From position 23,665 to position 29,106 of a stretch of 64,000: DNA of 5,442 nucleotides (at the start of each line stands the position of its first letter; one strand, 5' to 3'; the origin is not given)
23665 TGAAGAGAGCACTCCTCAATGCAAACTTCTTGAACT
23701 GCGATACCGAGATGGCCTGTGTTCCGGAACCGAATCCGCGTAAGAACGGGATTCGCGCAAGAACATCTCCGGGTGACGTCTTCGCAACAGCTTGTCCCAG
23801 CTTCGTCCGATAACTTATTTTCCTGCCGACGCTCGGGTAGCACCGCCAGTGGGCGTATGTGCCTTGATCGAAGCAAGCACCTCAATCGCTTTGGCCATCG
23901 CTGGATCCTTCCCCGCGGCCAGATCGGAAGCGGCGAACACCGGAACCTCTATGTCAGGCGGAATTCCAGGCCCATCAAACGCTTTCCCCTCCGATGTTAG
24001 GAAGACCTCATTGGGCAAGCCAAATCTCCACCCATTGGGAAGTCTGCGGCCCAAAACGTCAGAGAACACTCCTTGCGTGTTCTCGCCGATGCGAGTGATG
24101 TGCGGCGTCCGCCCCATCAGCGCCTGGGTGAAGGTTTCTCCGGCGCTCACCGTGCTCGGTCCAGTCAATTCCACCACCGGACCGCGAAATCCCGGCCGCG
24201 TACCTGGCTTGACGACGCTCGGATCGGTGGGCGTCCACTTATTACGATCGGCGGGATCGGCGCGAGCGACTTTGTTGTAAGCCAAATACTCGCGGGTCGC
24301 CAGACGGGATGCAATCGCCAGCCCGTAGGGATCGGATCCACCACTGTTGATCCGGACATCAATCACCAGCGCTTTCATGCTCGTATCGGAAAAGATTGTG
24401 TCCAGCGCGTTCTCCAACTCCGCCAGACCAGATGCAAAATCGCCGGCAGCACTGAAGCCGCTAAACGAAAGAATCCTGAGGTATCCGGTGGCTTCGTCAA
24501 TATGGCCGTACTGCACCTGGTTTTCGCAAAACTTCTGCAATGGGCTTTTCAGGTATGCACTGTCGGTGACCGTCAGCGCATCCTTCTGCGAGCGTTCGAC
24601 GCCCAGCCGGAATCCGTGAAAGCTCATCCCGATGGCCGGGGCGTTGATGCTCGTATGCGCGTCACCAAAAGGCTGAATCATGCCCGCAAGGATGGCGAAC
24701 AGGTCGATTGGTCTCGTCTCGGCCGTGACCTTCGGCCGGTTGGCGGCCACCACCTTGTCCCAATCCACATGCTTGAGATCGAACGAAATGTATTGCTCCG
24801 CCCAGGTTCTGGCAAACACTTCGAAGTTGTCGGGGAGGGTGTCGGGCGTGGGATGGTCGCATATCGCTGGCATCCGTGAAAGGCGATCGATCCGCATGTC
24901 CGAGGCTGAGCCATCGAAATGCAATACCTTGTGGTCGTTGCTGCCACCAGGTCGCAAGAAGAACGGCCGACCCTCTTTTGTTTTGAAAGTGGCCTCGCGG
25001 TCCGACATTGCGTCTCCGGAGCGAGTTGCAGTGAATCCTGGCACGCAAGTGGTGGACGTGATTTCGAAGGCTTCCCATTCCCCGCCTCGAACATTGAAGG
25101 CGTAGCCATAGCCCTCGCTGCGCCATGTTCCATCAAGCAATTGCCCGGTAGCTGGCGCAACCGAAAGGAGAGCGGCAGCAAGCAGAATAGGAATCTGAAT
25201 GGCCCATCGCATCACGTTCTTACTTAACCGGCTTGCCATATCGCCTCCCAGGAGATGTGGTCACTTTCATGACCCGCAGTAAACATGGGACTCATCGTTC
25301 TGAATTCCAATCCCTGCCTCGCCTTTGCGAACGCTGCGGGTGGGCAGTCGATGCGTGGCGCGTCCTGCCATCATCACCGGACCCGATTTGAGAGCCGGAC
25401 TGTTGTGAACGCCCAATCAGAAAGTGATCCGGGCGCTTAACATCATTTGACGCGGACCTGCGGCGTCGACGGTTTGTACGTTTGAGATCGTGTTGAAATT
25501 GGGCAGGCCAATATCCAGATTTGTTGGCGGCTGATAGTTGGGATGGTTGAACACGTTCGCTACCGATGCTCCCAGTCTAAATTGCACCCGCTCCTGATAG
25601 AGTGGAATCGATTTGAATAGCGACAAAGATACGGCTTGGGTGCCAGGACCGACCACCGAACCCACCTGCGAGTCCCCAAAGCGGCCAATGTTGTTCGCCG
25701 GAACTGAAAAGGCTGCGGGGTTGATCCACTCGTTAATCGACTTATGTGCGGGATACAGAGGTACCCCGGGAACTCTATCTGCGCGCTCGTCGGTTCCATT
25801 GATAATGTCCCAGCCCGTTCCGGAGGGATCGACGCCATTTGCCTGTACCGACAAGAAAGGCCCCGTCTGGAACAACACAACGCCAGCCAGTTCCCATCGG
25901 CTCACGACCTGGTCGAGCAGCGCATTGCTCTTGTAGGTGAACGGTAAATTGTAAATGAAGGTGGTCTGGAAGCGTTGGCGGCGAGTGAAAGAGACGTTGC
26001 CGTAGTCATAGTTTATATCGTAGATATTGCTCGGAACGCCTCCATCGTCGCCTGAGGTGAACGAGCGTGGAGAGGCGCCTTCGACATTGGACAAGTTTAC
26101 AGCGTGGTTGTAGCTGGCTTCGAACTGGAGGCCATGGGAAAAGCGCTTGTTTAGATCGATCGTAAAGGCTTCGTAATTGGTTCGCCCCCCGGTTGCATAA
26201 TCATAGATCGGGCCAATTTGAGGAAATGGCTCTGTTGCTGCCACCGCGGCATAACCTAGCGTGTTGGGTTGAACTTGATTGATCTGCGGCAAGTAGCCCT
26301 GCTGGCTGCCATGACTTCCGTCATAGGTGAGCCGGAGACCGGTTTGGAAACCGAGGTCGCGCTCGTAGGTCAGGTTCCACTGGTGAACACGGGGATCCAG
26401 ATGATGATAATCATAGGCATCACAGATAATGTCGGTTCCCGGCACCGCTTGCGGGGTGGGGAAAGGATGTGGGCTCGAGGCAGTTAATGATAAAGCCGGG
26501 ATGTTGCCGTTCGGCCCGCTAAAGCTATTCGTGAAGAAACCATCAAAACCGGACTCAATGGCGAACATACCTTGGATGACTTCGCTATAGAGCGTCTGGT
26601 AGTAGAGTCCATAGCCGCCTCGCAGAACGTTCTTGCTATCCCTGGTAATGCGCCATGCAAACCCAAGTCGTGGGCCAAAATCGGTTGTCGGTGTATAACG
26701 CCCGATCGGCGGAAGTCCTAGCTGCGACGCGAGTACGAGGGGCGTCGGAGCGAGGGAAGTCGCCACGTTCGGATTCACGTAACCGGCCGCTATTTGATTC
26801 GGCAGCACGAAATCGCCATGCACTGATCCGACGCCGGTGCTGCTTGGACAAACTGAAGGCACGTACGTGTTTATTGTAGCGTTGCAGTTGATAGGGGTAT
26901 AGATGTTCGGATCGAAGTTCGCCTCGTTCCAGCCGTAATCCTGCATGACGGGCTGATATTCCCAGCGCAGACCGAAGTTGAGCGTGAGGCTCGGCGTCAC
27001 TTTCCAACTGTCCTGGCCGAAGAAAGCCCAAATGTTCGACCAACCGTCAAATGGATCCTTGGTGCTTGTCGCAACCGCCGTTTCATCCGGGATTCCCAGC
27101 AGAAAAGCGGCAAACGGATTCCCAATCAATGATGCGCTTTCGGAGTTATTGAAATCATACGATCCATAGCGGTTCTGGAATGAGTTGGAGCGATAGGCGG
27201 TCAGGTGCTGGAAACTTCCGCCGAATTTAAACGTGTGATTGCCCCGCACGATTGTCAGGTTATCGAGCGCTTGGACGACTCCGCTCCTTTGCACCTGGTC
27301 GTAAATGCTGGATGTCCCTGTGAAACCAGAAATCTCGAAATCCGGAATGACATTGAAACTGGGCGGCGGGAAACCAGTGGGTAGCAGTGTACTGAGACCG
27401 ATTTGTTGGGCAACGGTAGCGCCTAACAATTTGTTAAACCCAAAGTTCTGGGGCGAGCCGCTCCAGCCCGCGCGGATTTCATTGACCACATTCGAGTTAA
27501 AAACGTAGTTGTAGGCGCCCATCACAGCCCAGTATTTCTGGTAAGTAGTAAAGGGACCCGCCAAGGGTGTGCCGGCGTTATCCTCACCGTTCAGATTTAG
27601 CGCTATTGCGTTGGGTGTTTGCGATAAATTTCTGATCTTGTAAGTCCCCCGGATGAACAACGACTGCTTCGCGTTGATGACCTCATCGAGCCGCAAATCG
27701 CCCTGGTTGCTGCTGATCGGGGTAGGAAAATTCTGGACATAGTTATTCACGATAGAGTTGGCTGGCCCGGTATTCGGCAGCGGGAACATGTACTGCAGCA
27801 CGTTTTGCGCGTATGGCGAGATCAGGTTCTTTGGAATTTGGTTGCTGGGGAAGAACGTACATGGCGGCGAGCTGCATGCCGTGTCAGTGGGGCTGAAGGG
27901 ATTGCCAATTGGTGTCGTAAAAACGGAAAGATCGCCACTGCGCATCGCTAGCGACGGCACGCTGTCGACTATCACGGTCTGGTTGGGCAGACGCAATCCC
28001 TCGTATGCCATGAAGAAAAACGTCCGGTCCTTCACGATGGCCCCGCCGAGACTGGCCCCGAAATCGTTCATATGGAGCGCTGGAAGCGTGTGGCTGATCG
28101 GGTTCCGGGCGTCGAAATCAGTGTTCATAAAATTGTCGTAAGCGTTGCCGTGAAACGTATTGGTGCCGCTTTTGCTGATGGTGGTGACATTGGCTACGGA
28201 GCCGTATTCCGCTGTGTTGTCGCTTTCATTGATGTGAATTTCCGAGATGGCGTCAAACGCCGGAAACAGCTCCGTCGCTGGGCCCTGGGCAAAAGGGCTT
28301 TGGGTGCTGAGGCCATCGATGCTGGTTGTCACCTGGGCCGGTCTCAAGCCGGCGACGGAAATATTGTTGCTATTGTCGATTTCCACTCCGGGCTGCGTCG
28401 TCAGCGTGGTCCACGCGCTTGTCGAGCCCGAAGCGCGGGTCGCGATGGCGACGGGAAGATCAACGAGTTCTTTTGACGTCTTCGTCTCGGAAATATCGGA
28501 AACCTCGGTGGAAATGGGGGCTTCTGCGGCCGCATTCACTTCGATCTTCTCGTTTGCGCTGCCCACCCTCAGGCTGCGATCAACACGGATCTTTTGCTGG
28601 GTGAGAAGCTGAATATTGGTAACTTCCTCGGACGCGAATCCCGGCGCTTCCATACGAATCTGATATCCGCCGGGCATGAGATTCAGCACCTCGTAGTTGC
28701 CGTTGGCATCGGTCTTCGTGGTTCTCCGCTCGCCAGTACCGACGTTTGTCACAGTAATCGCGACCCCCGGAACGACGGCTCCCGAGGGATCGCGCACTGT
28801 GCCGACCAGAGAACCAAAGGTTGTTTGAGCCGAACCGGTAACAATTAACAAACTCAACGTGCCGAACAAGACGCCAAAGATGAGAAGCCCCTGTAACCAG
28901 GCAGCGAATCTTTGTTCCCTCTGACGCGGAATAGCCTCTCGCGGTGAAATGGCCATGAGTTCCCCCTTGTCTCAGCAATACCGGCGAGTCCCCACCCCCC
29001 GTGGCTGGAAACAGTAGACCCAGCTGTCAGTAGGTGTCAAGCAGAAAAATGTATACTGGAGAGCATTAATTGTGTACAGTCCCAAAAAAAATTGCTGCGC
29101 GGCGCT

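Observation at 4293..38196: Seven copies of a fixed-geometry bipartite site (GTAYAC-N15-GTRTAC) fused to a sigma70-like promoter, upstream of non-homologous transport and peptidase genes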

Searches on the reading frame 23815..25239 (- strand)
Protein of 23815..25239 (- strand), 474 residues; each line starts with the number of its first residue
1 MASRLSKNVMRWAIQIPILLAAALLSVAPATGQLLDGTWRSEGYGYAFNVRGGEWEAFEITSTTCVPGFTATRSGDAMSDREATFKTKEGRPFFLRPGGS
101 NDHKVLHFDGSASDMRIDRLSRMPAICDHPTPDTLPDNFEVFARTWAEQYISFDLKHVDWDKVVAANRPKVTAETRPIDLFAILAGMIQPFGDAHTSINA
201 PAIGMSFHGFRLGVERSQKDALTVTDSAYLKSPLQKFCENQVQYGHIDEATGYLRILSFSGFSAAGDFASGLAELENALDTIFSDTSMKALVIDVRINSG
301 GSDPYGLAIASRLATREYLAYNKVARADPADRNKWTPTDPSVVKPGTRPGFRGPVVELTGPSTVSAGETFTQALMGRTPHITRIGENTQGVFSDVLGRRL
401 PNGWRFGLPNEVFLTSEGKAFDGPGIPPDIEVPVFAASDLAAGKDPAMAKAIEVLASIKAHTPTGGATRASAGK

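Call 7: search_protein_families(library=pfam, proteins=[window:23815-25239:-])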
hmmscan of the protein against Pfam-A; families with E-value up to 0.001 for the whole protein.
window:23815-25239:- (474 aa): 2 families
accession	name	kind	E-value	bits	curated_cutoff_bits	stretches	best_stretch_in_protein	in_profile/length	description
PF03572.23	Peptidase_S41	-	3.8e-25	88.8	24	1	251-432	2-165/165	Peptidase family S41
PF14684.11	Tricorn_C1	-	0.00016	22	24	1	137-188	7-58/59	Tricorn protease C1 domain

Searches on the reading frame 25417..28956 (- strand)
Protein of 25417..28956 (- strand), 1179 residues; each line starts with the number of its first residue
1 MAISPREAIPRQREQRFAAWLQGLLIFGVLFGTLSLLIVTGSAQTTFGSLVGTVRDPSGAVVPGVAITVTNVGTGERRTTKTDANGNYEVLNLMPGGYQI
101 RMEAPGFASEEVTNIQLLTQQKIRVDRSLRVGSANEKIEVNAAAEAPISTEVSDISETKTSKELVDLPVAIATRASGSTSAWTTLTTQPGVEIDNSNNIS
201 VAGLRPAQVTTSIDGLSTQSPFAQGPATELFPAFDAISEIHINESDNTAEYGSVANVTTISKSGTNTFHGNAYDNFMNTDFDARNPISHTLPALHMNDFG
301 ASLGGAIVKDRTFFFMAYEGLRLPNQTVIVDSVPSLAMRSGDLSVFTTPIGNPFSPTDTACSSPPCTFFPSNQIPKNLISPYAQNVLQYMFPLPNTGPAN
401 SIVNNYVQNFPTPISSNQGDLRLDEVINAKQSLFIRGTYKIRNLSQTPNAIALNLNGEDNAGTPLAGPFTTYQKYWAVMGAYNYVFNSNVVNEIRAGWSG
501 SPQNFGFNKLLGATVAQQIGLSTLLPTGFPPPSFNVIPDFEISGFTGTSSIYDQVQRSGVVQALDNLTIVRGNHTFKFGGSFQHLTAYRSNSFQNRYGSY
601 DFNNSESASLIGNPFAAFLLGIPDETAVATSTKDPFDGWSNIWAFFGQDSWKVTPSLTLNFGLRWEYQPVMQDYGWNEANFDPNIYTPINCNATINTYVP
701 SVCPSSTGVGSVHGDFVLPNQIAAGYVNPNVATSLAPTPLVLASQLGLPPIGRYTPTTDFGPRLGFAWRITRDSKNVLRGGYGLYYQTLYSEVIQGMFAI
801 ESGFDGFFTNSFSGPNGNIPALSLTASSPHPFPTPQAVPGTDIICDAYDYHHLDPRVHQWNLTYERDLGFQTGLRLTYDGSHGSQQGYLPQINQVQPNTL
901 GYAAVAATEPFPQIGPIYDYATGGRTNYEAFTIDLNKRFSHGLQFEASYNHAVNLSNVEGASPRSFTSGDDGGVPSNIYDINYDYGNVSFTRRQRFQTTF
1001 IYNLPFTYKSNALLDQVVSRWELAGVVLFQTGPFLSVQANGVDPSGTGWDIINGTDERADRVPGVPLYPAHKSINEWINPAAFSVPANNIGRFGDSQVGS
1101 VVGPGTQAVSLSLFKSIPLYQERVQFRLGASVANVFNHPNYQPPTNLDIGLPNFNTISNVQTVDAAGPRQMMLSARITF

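Call 7: search_protein_families(library=pfam, proteins=[window:25417-28956:-])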
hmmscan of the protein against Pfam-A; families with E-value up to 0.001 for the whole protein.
window:25417-28956:- (1179 aa): 5 families
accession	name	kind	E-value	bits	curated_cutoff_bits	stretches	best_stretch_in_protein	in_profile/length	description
PF25183.1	OMP_b-brl_4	-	3.6e-195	651.3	30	1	260-1171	1-837/838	Outer membrane beta barrel domain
PF13620.12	CarboxypepD_reg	-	4.4e-20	72.3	32.3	1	50-127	2-79/82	Carboxypeptidase regulatory-like domain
PF13715.12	CarbopepD_reg_2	-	1.2e-06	28.9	32.2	1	52-125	3-72/88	CarboxypepD_reg-like domain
PF17210.9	SdrD_B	-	9.8e-06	26.2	29.7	1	55-106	17-68/112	SdrD B-like domain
PF07715.20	Plug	-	0.00011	23.1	23.9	1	175-254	19-102/107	TonB-dependent Receptor Plug Domain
